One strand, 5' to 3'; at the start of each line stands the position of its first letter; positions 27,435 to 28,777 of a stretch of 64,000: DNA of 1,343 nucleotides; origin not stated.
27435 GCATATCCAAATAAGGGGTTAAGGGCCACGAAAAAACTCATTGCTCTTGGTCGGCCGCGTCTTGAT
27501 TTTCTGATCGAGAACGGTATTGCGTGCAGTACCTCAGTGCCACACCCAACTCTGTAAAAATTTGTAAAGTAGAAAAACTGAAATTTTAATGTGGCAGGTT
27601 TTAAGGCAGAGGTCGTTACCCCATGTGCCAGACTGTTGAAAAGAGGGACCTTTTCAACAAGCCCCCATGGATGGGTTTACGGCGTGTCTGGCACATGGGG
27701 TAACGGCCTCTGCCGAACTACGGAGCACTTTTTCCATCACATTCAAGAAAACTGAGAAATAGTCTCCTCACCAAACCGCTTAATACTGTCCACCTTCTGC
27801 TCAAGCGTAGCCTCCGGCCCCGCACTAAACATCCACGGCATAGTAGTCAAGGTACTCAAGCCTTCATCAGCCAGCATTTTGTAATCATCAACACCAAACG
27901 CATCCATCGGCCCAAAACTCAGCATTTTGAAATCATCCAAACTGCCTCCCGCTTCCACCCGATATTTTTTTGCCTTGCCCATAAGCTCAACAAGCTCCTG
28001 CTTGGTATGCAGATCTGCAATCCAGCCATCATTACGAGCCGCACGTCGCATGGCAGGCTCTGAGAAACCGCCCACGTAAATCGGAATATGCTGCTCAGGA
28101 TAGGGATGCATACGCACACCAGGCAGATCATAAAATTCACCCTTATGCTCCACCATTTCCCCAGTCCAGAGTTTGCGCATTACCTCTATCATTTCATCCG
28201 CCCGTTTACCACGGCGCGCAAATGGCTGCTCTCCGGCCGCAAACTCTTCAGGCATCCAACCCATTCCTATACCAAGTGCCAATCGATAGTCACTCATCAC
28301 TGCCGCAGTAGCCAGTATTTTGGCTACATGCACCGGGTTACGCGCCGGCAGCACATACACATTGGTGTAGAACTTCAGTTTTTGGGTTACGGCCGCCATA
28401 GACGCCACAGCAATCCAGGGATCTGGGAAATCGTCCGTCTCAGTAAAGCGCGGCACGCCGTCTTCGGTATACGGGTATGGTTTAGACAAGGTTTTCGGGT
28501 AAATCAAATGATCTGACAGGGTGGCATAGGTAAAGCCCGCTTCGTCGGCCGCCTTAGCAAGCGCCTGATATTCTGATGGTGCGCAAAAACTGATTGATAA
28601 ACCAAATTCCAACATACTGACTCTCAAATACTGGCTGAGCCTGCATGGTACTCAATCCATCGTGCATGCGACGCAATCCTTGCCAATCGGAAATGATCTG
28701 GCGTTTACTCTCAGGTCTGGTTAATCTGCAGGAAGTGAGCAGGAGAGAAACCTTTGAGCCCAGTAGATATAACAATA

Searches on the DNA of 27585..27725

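Call 17: search_rna_families(source=window, start=27585, end=27725, threshold=evalue, max_evalue=10, show_alignments=5)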
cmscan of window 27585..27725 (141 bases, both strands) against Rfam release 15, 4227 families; matches with E-value up to 10: 5.
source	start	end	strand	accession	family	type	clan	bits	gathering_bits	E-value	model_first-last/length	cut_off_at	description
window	27600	27716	+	RF03308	MIR848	Gene; miRNA;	-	27.4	90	0.00022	1-97/97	no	MIR848 microRNA precursor family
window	27609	27710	-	RF03481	mir-9014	Gene; miRNA;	-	23.2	63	0.0067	1-88/88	no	mir-9014 microRNA precursor family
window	27615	27702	-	RF04230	mir-9261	Gene; miRNA;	-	16.1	86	0.76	1-92/92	no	mir-9261 microRNA precursor family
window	27588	27717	-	RF00499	Parecho_CRE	Cis-reg;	-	14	55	1.2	1-116/116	no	Human parechovirus 1 (HPeV1) cis regulatory element (CRE)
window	27631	27662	-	RF03255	mir-2188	Gene; miRNA;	-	12.2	60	7.5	1-78/78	no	mir-2188 microRNA precursor family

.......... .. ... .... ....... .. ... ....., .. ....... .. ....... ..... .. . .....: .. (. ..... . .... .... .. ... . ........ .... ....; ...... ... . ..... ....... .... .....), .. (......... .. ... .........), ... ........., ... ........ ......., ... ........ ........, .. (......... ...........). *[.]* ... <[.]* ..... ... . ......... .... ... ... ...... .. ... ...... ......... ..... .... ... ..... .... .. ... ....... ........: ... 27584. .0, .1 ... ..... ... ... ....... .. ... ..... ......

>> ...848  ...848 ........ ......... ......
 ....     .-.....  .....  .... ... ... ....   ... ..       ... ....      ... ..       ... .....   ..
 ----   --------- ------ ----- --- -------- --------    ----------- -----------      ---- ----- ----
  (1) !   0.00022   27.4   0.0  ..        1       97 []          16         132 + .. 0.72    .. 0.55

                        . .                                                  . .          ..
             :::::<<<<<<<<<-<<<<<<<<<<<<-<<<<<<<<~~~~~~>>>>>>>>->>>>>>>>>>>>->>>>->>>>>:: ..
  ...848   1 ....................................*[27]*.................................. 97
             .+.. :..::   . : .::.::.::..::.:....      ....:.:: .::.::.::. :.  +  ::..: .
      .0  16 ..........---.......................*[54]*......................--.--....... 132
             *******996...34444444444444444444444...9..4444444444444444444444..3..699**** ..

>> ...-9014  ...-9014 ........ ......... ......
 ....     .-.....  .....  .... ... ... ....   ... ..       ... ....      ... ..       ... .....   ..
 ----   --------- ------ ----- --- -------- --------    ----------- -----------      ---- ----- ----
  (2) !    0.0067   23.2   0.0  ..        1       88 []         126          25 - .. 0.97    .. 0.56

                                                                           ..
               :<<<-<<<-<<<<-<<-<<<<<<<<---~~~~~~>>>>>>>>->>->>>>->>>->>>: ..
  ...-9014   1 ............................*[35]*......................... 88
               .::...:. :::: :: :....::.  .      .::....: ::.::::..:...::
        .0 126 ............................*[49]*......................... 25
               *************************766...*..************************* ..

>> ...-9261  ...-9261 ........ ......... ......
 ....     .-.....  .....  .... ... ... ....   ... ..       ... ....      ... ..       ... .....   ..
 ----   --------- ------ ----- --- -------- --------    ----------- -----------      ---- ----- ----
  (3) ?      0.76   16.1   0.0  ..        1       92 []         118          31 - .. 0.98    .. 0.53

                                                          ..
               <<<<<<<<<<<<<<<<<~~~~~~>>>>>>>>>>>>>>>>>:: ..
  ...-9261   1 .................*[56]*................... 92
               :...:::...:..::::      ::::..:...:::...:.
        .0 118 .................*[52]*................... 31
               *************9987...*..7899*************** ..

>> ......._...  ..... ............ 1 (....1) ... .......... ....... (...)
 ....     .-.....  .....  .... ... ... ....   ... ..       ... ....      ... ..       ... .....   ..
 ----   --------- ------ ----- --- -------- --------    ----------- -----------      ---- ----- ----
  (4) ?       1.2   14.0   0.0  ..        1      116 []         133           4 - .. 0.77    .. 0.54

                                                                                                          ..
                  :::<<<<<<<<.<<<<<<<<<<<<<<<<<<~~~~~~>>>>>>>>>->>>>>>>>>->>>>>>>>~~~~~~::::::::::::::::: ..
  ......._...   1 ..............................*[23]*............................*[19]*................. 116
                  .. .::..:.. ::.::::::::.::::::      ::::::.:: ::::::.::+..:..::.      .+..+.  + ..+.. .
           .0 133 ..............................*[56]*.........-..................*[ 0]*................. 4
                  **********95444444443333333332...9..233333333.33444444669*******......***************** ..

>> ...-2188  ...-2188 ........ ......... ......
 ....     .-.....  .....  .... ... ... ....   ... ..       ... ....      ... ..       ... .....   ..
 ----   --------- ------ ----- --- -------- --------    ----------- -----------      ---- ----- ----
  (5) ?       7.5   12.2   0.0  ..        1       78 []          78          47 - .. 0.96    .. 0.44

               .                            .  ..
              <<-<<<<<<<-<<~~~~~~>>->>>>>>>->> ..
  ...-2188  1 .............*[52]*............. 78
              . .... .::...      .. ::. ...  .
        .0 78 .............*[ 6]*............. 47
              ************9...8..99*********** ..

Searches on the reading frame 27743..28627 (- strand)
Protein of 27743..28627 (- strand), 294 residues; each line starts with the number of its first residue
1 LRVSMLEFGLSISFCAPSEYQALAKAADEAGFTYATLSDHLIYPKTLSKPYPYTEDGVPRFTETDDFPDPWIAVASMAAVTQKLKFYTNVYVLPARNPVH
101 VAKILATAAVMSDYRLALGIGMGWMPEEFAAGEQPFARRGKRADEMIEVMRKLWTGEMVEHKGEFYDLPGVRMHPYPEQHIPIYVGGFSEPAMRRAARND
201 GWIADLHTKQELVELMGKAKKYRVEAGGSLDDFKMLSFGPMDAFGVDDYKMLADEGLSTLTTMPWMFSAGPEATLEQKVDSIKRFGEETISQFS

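Call 49: search_protein_families(library=ncbifam, proteins=[window:27743-28627:-], max_evalue=0.00001)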
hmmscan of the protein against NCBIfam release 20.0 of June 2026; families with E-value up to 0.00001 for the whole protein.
window:27743-28627:- (294 aa): 28 families (the best 25 are shown)
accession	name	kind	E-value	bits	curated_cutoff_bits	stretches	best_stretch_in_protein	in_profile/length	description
TIGR03619.1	F420_Rv2161c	subfamily_domain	7.1e-59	199.4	166.9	1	22-238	2-217/247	TIGR03619 family F420-dependent LLM class oxidoreductase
TIGR03560.1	F420_Rv1855c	subfamily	7.8e-26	91.3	231.4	1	19-190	14-177/227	TIGR03560 family F420-dependent LLM class oxidoreductase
TIGR03557.1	F420_G6P_family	subfamily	3.5e-25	88.8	210.4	1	13-219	8-201/316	TIGR03557 family F420-dependent LLM class oxidoreductase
TIGR03571.1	lucif_BA3436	subfamily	1.9e-24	86.4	303.9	1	58-217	57-219/304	TIGR03571 family LLM class oxidoreductase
TIGR03854.1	F420_MSMEG_3544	hypoth_equivalog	3.5e-23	82.4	295.6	1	69-229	42-204/290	TIGR03854 family LLM class F420-dependent oxidoreductase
TIGR03621.1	F420_MSMEG_2516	subfamily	4.9e-23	81.7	213.15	1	69-200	41-170/295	TIGR03621 family F420-dependent LLM class oxidoreductase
TIGR04021.1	LLM_DMSO2_sfnG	equivalog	1.3e-21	77.3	382.95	1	75-228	68-226/350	dimethylsulfone monooxygenase SfnG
TIGR04020.1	seco_metab_LLM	subfamily_domain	1.8e-20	73.3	244.45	1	67-224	50-209/341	MupA/Atu3671 family FMN-dependent luciferase-like monooxygenase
TIGR03554.1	F420_G6P_DH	equivalog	1.1e-17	64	420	1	10-211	8-199/331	glucose-6-phosphate dehydrogenase (coenzyme-F420)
TIGR04465.1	ArgArg_F420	equivalog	1.2e-16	60.7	470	1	22-207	64-237/364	F420-dependent hydroxymycolic acid dehydrogenase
TIGR03612.1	RutA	equivalog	7.7e-16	58.5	498.3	1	73-198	70-199/355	pyrimidine utilization protein A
TIGR03617.1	F420_MSMEG_2256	subfamily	6.5e-14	51.6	278.15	1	67-248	18-209/318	TIGR03617 family F420-dependent LLM class oxidoreductase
TIGR04024.1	F420_NP1902A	hypoth_equivalog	2.6e-13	49.4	345.4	1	74-216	46-190/330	TIGR04024 family LLM class F420-dependent oxidoreductase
TIGR03885.1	flavin_revert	hypoth_equivalog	2.7e-13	49.8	398.7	1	15-217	10-197/315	TIGR03885 family FMN-dependent LLM class oxidoreductase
NF002619.0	PRK02271.1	equivalog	3.7e-13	49.5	276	1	69-239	41-211/329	5,10-methylenetetrahydromethanopterin reductase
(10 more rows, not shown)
